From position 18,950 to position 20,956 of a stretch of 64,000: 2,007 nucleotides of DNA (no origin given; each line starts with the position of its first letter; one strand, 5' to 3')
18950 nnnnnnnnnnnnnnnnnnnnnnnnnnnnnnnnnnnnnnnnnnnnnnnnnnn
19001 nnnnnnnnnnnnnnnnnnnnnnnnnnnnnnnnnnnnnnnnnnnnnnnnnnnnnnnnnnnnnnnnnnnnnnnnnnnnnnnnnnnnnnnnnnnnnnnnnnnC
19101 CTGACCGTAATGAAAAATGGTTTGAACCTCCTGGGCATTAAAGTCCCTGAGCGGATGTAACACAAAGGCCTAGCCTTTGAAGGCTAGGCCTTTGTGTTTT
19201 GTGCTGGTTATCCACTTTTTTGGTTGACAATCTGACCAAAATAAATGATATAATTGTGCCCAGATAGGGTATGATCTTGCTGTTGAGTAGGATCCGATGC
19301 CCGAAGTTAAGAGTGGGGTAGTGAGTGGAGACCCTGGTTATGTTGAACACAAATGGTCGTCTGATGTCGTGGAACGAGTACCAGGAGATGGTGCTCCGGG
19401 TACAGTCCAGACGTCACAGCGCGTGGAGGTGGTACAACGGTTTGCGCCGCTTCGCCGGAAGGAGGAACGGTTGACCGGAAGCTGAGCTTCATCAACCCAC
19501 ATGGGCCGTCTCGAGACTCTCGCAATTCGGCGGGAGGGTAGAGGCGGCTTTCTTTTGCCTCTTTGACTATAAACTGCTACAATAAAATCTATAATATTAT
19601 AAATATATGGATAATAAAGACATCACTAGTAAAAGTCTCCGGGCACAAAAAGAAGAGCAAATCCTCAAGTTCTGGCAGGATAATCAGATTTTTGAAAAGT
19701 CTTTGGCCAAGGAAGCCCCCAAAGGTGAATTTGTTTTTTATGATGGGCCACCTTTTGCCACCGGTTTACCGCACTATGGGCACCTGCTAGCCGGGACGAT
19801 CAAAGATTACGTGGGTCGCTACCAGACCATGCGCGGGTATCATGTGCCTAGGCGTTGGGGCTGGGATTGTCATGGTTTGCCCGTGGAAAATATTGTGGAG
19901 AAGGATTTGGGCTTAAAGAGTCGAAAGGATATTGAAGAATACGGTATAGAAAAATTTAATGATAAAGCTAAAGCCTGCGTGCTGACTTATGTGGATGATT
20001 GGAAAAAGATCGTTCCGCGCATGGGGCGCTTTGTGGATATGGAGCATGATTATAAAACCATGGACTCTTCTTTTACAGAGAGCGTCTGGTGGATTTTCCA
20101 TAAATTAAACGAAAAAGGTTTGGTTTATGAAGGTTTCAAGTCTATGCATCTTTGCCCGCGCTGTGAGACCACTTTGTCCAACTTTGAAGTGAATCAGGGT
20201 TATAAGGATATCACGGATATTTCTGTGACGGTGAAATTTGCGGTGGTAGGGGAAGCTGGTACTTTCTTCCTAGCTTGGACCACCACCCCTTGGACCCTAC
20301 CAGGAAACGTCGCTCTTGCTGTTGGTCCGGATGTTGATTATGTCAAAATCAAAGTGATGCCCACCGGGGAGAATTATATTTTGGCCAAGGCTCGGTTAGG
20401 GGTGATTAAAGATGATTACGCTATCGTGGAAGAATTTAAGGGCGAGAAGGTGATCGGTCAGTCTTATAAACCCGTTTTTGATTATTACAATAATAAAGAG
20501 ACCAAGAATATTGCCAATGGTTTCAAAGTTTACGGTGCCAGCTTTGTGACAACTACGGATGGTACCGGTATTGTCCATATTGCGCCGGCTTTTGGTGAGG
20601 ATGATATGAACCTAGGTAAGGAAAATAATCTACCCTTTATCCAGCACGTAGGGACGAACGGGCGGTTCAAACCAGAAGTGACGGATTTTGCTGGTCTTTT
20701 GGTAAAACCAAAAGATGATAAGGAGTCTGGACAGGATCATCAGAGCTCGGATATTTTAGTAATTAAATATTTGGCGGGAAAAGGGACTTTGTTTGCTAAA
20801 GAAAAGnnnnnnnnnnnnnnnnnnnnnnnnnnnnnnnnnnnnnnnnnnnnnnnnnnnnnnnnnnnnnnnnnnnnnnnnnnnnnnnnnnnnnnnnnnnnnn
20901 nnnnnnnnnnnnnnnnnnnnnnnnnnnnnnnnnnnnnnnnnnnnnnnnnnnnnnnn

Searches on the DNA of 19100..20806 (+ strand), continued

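Call 61: search_with_rna_model(model_id=R1, sources=[L089, L090, L091, L092, L093, L083], max_evalue=10, filters=off)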
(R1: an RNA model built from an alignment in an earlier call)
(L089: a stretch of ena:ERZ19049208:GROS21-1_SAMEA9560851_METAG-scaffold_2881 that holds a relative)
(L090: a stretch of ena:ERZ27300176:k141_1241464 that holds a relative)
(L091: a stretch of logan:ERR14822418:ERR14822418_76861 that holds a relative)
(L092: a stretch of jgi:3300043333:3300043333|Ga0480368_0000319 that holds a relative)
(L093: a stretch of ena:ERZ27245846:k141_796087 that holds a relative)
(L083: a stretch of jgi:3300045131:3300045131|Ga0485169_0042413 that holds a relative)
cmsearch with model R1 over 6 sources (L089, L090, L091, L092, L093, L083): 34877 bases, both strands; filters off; matches with E-value up to 10: 4.
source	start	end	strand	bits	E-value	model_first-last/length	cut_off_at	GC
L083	3329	3455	+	5.2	4.4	1-146/146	no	0.55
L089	484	513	+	4.1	7.6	17-46/146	no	0.53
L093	2273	2346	+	4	8.2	1-146/146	no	0.35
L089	1735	1767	-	4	8.5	14-47/146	no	0.39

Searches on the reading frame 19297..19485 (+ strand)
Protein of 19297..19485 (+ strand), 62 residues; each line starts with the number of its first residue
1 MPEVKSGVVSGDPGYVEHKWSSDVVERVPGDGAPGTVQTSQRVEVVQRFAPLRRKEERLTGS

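Call 15: search_protein_families(library=pfam, proteins=[window:19297-19485:+])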
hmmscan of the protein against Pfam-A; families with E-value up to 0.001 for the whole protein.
window:19297-19485:+ (62 aa): 0 families

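Call 26: find_homologous_proteins(query=window:19297-19482:+, max_evalue=0.01)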
Query seq(62 aa) (62 aa): 1 proteins with E <= 0.01 among 1 candidates.
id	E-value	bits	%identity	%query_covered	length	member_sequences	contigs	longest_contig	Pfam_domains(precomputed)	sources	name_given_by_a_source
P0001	2.6e-33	130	100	100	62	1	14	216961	-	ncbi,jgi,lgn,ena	jgi:hypothetical protein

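Call 30: find_encoding_contigs(protein=P0001, flank=1500, max_places=10)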
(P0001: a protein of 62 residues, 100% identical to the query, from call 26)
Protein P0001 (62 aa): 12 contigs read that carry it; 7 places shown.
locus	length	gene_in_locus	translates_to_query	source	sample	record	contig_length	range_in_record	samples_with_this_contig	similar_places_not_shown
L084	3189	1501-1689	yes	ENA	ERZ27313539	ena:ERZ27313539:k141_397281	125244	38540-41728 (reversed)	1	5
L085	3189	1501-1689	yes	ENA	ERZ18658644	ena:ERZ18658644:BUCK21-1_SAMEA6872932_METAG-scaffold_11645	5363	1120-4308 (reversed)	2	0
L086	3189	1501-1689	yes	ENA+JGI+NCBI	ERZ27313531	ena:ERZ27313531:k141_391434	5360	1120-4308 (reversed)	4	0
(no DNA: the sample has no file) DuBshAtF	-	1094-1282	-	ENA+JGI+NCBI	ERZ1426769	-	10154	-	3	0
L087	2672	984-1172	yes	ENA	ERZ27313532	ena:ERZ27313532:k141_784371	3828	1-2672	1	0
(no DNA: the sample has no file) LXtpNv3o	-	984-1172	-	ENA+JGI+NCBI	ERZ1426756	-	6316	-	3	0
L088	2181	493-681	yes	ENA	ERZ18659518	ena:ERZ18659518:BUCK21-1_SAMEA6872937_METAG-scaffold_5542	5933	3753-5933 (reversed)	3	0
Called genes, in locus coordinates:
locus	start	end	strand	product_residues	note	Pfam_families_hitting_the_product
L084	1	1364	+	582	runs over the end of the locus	PF03485:Arg_tRNA_synt_N, PF00750:tRNA-synt_1d, PF05746:DALR_1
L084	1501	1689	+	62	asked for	-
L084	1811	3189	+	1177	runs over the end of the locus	PF00133:tRNA-synt_1, PF09334:tRNA-synt_1g (weak), PF00300:His_Phos_1, PF00133:tRNA-synt_1, PF09334:tRNA-synt_1g (weak), PF08264:Anticodon_1, PF19302:DUF5915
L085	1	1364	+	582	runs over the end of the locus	PF03485:Arg_tRNA_synt_N, PF00750:tRNA-synt_1d, PF05746:DALR_1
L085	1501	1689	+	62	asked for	-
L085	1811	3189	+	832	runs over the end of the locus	?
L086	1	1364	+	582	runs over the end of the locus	PF03485:Arg_tRNA_synt_N, PF00750:tRNA-synt_1d, PF05746:DALR_1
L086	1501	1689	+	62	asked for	-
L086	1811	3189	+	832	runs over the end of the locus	?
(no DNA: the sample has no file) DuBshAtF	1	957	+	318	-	?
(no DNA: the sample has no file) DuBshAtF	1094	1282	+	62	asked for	-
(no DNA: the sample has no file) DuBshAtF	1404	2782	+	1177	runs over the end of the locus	PF00133:tRNA-synt_1, PF09334:tRNA-synt_1g (weak), PF00300:His_Phos_1, PF00133:tRNA-synt_1, PF09334:tRNA-synt_1g (weak), PF08264:Anticodon_1, PF19302:DUF5915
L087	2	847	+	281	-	?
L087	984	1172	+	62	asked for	-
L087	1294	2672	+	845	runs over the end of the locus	?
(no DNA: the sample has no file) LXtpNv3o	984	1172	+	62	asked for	-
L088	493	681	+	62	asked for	-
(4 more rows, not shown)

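Call 85: predict_structure(protein=window:19297-19482:+)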
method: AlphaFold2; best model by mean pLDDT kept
length: 62 residues; sequences in the alignment: 1
mean_pLDDT: 66.5   pTM: 0.34
mean pLDDT of the five models: 66.5, 58.5, 49.9, 48.0, 36.7
residues with pLDDT >= 90: 0; 70-90: 22; 50-70: 37; < 50: 3
segments of 3 or more residues with pLDDT < 50: none
pLDDT, mean of each block of 10 residues (from residue 1): 51 74 71 57 82 66 52
secondary structure, 60 per line:
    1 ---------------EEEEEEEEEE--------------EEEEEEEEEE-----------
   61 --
elements in order: E16-25 E40-49

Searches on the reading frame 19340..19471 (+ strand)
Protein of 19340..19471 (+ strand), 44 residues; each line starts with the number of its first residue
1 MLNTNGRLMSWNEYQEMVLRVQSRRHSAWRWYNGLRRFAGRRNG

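Call 49: search_protein_representatives(protein=window:19340-19471:+)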
Query: 44 residues. Proteins with E-value up to 0.001 (for the whole library): 1; up to 1e-10: 0; up to 1e-30: 0. The best 1 are listed.
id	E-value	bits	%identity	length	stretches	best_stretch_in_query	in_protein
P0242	6.8e-07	44.5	35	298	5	8-33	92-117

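Call 64: search_protein_families(library=pfam, max_evalue=1, proteins=[window:19340-19471:+])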
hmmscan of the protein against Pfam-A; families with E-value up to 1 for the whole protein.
seq(44 aa): 1 family
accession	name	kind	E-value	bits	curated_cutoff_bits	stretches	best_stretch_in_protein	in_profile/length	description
PF05553.16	DUF761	-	0.11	12.5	22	1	7-18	23-34/36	Cotton fibre expressed protein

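Call 81: predict_structure(protein=window:19340-19471:+)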
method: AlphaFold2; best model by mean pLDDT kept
length: 44 residues; sequences in the alignment: 1
mean_pLDDT: 88.1   pTM: 0.47
mean pLDDT of the five models: 88.1, 80.8, 79.4, 74.6, 73.6
residues with pLDDT >= 90: 23; 70-90: 18; 50-70: 3; < 50: 0
segments of 3 or more residues with pLDDT < 50: none
pLDDT, mean of each block of 10 residues (from residue 1): 91 93 90 88 64
secondary structure, 60 per line:
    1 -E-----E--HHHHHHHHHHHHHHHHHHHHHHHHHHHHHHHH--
elements in order: H11-42

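Call 91: search_protein_families(library=phrogs, max_evalue=1, proteins=[window:19340-19471:+])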
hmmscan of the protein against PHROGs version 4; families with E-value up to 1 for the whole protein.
seq(44 aa): 0 families

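Call 92: search_protein_families(library=ncbifam, max_evalue=1, proteins=[window:19340-19471:+])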
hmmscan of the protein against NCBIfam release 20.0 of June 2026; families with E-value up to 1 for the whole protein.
seq(44 aa): 0 families

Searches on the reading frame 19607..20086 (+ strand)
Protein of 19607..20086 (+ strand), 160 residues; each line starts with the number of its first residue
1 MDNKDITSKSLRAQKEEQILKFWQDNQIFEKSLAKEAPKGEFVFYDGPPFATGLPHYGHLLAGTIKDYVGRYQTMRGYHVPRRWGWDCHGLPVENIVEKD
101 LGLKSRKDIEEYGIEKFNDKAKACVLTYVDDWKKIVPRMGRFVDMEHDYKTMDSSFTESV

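Call 35: find_homologous_proteins(query=window:19607-20086:+, max_evalue=1e-40)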
Query window:19607-20086:+ (160 aa): 2340 proteins with E <= 1e-40 among 5301 candidates; the best 120 are listed.
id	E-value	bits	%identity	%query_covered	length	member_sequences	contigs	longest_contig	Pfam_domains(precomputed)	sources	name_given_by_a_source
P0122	6.5e-86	304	79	100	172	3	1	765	PF00133.29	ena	-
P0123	2.4e-79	283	74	97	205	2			PF09334.18,PF00133.29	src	-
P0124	9.5e-76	271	71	100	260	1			PF09334.18,PF00133.29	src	-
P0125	2.2e-75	270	68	99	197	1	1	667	PF09334.18,PF00133.29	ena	-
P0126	1.2e-74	268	72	95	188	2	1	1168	PF09334.18,PF00133.29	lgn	-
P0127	2.3e-74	267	69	99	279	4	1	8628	PF09334.18,PF00133.29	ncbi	ncbi:MAG: class I tRNA ligase family protein, partial [Patescibacteria group bacterium]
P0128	3.2e-74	266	69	100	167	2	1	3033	PF09334.18,PF00133.29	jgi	-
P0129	3.6e-74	266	68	100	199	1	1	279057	PF09334.18,PF00133.29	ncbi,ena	-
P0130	2.9e-73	263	69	96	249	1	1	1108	PF09334.18,PF00133.29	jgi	-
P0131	1.4e-72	261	68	98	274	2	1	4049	PF09334.18,PF00133.29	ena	-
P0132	3.7e-72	260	68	94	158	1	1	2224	PF09334.18,PF00133.29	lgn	-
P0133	4.4e-72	259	69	94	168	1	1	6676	PF00133.29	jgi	jgi:isoleucyl-tRNA synthetase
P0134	8.1e-72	258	69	96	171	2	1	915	PF00133.29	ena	-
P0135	1.2e-71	258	71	95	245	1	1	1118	PF09334.18,PF00133.29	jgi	jgi:isoleucyl-tRNA synthetase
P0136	1.7e-71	257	66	99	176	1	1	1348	PF00133.29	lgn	-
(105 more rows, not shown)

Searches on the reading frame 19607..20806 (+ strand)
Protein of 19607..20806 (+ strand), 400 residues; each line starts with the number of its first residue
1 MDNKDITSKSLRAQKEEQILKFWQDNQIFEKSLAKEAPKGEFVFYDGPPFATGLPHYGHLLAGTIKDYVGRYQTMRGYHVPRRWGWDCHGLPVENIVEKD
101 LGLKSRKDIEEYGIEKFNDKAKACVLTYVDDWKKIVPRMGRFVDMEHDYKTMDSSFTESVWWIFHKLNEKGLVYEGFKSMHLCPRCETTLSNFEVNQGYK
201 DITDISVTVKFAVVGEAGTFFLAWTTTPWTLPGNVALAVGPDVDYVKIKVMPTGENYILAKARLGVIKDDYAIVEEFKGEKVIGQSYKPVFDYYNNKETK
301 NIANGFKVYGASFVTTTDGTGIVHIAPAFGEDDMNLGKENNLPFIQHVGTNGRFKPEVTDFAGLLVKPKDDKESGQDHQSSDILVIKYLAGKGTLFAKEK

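Call 14: find_related_loci(query=window:19607-20806:+, collection=genome_contigs, flank=3000)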
Query window:19607-20806:+ (400 aa) in genome_contigs; peptide patterns used: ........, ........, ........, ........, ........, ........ (x = any residue, [..] = any of these).
367 stretches matched a pattern; 287 encode a relative of the query (tblastn E <= 1e-3); the best 80 are kept; 80 distinct loci.
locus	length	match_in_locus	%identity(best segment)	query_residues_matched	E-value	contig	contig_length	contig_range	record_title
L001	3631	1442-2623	88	1-400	0e+0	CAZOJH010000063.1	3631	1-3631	MAG TPA_asm: uncultured Candidatus Saccharibacteria bacterium isolate SRP272421_co3_138 genome assembly, contig: NODE_10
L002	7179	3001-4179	86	8-400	0e+0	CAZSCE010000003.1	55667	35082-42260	MAG TPA_asm: uncultured Candidatus Saccharibacteria bacterium isolate SRP272421_co1_693 genome assembly, contig: NODE_89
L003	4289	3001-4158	84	9-400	0e+0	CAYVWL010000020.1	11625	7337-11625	MAG TPA_asm: uncultured Candidatus Saccharibacteria bacterium isolate SRP272421_co3_716 genome assembly, contig: NODE_16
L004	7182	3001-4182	81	1-400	0e+0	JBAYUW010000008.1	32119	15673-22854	MAG: Candidatus Paceibacterota bacterium isolate SO_2016_LW3_45 scaffold02109_LW162_2016, whole genome shotgun sequence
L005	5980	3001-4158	83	8-400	0e+0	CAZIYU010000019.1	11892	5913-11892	MAG TPA_asm: uncultured Candidatus Saccharibacteria bacterium isolate SRP178699_co1_16 genome assembly, contig: NODE_727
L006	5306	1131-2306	82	1-400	0e+0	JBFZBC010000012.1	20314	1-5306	MAG: bacterium isolate PPR_0483 PPR_0483.fa_k121_778934, whole genome shotgun sequence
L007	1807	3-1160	84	27-400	0e+0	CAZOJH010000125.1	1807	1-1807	MAG TPA_asm: uncultured Candidatus Saccharibacteria bacterium isolate SRP272421_co3_138 genome assembly, contig: NODE_28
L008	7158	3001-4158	75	9-400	0e+0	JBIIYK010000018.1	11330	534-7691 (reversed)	MAG: Candidatus Paceibacteria bacterium isolate ME2005-09-19_3300034101_group2_bin230 Rohwer_bin1535_scaffold_5366_c1, w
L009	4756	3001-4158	75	9-400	0e+0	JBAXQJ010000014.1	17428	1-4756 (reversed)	MAG: bacterium isolate ELA554 MAG554_14, whole genome shotgun sequence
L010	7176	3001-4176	71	1-400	0e+0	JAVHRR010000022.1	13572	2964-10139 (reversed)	MAG: Candidatus Paceibacterota bacterium isolate WB02no4_35_12 NODE_2921_length_13572_cov_7.705630, whole genome shotgun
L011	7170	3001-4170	80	5-400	0e+0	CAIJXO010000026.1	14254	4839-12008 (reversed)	uncultured bacterium isolate Loclat_bin-10598 genome assembly, contig: bin-10598:026/119, whole genome shotgun sequence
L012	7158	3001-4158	72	7-400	0e+0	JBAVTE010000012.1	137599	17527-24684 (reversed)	MAG: Minisyncoccia bacterium isolate MFD03852_ilm_asm_bin17 k127_45999, whole genome shotgun sequence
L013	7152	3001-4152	72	9-400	0e+0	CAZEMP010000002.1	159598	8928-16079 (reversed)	MAG TPA_asm: uncultured Candidatus Saccharibacteria bacterium isolate SRP178908_co1_101 genome assembly, contig: NODE_32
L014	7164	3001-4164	71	2-400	0e+0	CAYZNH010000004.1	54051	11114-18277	MAG TPA_asm: uncultured Candidatus Saccharibacteria bacterium isolate binchicken_co245_75 genome assembly, contig: NODE_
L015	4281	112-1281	70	13-400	0e+0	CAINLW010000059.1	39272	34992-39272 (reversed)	uncultured bacterium isolate MJ-time_bin-8470 genome assembly, contig: bin-8470:59/64, whole genome shotgun sequence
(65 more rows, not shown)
